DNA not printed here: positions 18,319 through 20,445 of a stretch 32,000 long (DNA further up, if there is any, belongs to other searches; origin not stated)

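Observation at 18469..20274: B12-type radical SAM enzyme with non-canonical CX4CX2C spacing embedded between ketosynthase genes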

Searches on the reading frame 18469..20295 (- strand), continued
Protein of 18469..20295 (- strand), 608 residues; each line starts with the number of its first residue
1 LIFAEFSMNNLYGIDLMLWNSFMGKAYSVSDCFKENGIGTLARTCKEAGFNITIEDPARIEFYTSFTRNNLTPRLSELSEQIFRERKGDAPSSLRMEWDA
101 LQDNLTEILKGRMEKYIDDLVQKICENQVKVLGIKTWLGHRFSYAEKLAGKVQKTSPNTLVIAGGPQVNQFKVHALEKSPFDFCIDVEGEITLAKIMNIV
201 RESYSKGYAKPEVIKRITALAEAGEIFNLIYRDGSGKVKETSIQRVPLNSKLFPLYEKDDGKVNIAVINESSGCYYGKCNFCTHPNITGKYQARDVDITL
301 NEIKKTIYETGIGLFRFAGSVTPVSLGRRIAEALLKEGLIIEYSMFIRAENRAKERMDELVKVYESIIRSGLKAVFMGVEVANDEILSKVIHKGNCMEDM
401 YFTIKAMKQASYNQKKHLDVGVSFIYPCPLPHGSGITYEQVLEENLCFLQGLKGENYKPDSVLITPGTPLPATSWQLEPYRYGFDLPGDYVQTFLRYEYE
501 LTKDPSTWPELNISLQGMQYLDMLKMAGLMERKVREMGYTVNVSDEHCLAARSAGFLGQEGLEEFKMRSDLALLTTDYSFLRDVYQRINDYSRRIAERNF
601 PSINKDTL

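Call 41: fold_search(model_id=the predicted structure, library=pdb)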
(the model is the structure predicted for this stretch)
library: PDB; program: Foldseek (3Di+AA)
matches with E <= 10: 1668; with E <= 0.001: 24
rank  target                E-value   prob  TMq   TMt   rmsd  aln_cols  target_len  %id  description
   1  5ul4                  2.2e-16  1.00  0.47  0.39  14.1       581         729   15  Structure of Cobalamin-dependent S-adenosylmethionine radical enzyme OxsB with aqua-cobalamin and S-adenosylmethionine b (released 2017-04-19)
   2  6wte_B                3.3e-15  1.00  0.55  0.62   9.8       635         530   12  Structure of radical S-adenosylmethionine methyltransferase, TsrM, from Kitasatospora setae with cobalamin and [4Fe-4S (released 2020-12-23)
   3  5ul3                  3.5e-15  1.00  0.47  0.39  12.5       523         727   16  Structure of Cobalamin-dependent S-adenosylmethionine radical enzyme OxsB with aqua-cobalamin bound (released 2017-04-19)
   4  6wte_A                3.5e-15  1.00  0.55  0.58  10.3       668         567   12  Structure of radical S-adenosylmethionine methyltransferase, TsrM, from Kitasatospora setae with cobalamin and [4Fe-4S (released 2020-12-23)
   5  6wtf_A                6.7e-15  1.00  0.52  0.57  10.4       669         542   12  Structure of radical S-adenosylmethionine methyltransferase, TsrM, from Kitasatospora setae with tryptophan substrate  (released 2020-12-23)
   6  5ul2                  1.0e-14  1.00  0.48  0.40  15.3       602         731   16  Structure of Apo, SeMet-labeled Cobalamin-dependent S-adenosylmethionine radical enzyme OxsB (released 2017-04-19)
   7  6wtf_B                1.8e-13  1.00  0.51  0.57  10.2       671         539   12  Structure of radical S-adenosylmethionine methyltransferase, TsrM, from Kitasatospora setae with tryptophan substrate  (released 2020-12-23)
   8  6fd2_A                4.7e-12  1.00  0.50  0.65  10.4       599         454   13  Radical SAM 1,2-diol dehydratase AprD4 in complex with its substrate paromamine (released 2018-01-17)
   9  6fd2_B                1.8e-11  1.00  0.47  0.60  12.8       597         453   14  Radical SAM 1,2-diol dehydratase AprD4 in complex with its substrate paromamine (released 2018-01-17)
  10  9a6d_A                8.3e-11  1.00  0.44  0.57   6.2       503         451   12  Integrative model of MTAB-YVFG by crosslinking MS and deep learning (released 2024-09-18)
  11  3t7v                  2.4e-05  1.00  0.24  0.39  10.1       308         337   15  Crystal structure of methylornithine synthase (PylB) (released 2011-11-30)
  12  7o1t                  3.7e-05  1.00  0.26  0.40  11.2       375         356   15  Fe(CO)2CNCl species bound [HydE from T. Maritima (released 2021-05-26)
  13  9c19_A                5.1e-05  1.00  0.26  0.47   5.3       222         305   18  Structure of human LIAS (released 2025-07-09)
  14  5exk_G                1.8e-04  1.00  0.27  0.50   6.4       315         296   15  Crystal structure of M. tuberculosis lipoyl synthase with 6-thiooctanoyl peptide intermediate (released 2016-08-10)
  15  8trw_A                3.2e-04  1.00  0.26  0.48   5.2       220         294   19  Structure of human LIAS (released 2025-06-11)
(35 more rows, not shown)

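Call 42: search_protein_families(library=pfam, proteins=[P0107, P0110, P0113, P0122, P0091, P0151, P0226], max_evalue=0.001)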
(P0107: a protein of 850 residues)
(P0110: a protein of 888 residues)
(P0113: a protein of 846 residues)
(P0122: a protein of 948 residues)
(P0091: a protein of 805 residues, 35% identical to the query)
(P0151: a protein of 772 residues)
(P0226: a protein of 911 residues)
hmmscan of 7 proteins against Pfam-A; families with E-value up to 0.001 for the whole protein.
P0107 (850 aa): 12 families
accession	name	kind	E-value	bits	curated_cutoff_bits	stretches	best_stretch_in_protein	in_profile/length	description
PF13649.12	Methyltransf_25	-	6.1e-24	85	27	1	671-765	1-97/97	Methyltransferase domain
PF08241.18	Methyltransf_11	-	1.2e-23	84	21.2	1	672-769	1-95/95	Methyltransferase domain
PF13847.12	Methyltransf_31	-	2.3e-23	83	27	1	669-821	5-144/145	Methyltransferase domain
PF13489.12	Methyltransf_23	-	1.3e-15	57.9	27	1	658-783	13-131/164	Methyltransferase domain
PF08242.18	Methyltransf_12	-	6e-13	49.8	30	1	672-765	1-96/98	Methyltransferase domain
PF01209.24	Ubie_methyltran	-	7.8e-13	48.7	20.1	1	667-823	47-213/233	ubiE/COQ5 methyltransferase family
PF04055.27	Radical_SAM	-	3.3e-09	37.6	29.5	1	275-412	6-139/166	Radical SAM superfamily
PF02310.24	B12-binding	-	1.6e-08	34.9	32.1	1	121-199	41-120/121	B12 binding domain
PF02353.26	CMAS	-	2.3e-05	24.3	27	1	664-795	58-193/273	Mycolic acid cyclopropane synthetase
PF05401.17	NodS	-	3e-05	24.4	24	1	665-769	41-144/201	Nodulation protein S (NodS)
PF05219.18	DREV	-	3e-05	23.7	26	1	663-769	90-186/265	DREV methyltransferase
PF05175.20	MTS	-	0.00089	19.4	23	0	667-783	31-152/170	Methyltransferase small domain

P0110 (888 aa): 3 families
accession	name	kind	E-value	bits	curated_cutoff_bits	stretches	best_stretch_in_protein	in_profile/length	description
PF21926.2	FeeM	-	6.2e-41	140.2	27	1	58-211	1-154/158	N-acyl amino acid synthase FeeM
PF04055.27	Radical_SAM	-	1.9e-08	35.1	29.5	1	574-710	6-139/166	Radical SAM superfamily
PF02310.24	B12-binding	-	1.1e-07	32.1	32.1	1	417-494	37-115/121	B12 binding domain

P0113 (846 aa): 2 families
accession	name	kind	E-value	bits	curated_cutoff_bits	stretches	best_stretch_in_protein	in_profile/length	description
PF02310.24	B12-binding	-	7.9e-12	45.5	32.1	1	361-442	40-120/121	B12 binding domain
PF04055.27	Radical_SAM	-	5e-08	33.7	29.5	1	511-647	6-139/166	Radical SAM superfamily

P0122 (948 aa): 6 families
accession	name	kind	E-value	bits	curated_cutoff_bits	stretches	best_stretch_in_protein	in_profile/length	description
PF00027.35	cNMP_binding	-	4.1e-11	43.1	27.5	1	278-353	5-85/89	Cyclic nucleotide-binding domain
PF04055.27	Radical_SAM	-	1.5e-09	38.7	29.5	1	628-758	6-137/166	Radical SAM superfamily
PF21926.2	FeeM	-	1.7e-08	34.9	27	1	49-186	18-153/158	N-acyl amino acid synthase FeeM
PF02310.24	B12-binding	-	1.3e-07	31.9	32.1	1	478-560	37-120/121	B12 binding domain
PF00583.31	Acetyltransf_1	-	9.5e-06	26.3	20.7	1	61-167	26-116/116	Acetyltransferase (GNAT) family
PF13508.13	Acetyltransf_7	-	0.00045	21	27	0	69-168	6-83/84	Acetyltransferase (GNAT) domain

P0091 (805 aa): 3 families
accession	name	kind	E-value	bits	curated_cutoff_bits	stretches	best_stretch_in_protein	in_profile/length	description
PF01553.26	Acyltransferase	-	7.1e-18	65.1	23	1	616-744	1-131/132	Acyltransferase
PF04055.27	Radical_SAM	-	7.8e-11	42.9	29.5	1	263-410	6-148/166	Radical SAM superfamily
PF02310.24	B12-binding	-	1.1e-09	38.6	32.1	1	105-186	38-120/121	B12 binding domain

P0151 (772 aa): 10 families
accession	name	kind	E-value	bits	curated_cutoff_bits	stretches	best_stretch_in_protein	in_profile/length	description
PF04055.27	Radical_SAM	-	1.6e-20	74.4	29.5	1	257-416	4-166/166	Radical SAM superfamily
PF08241.18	Methyltransf_11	-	1.3e-17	64.6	21.2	1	593-685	1-95/95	Methyltransferase domain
PF13847.12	Methyltransf_31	-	1.3e-15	57.8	27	1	587-693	2-114/145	Methyltransferase domain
PF13649.12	Methyltransf_25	-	7.4e-15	55.9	27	1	592-681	1-97/97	Methyltransferase domain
PF13489.12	Methyltransf_23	-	1.1e-13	51.6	27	1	574-751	8-159/164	Methyltransferase domain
PF08242.18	Methyltransf_12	-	3.4e-11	44.2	30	1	593-683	1-98/98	Methyltransferase domain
PF02310.24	B12-binding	-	1.4e-08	35.1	32.1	1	113-187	41-115/121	B12 binding domain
PF07021.18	MetW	-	5.7e-08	33.1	21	1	576-676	1-101/193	Methionine biosynthesis protein MetW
PF01209.24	Ubie_methyltran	-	1.2e-06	28.5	20.1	1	554-684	9-150/233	ubiE/COQ5 methyltransferase family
PF08003.17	Methyltransf_9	-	0.00032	20.2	23.8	1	580-685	105-217/315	Protein of unknown function (DUF1698)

P0226 (911 aa): 2 families
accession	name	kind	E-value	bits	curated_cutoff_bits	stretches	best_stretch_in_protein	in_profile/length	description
PF04055.27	Radical_SAM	-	7.6e-18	65.7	29.5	1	269-423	5-163/166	Radical SAM superfamily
PF02310.24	B12-binding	-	1.4e-05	25.3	32.1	1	124-200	41-117/121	B12 binding domain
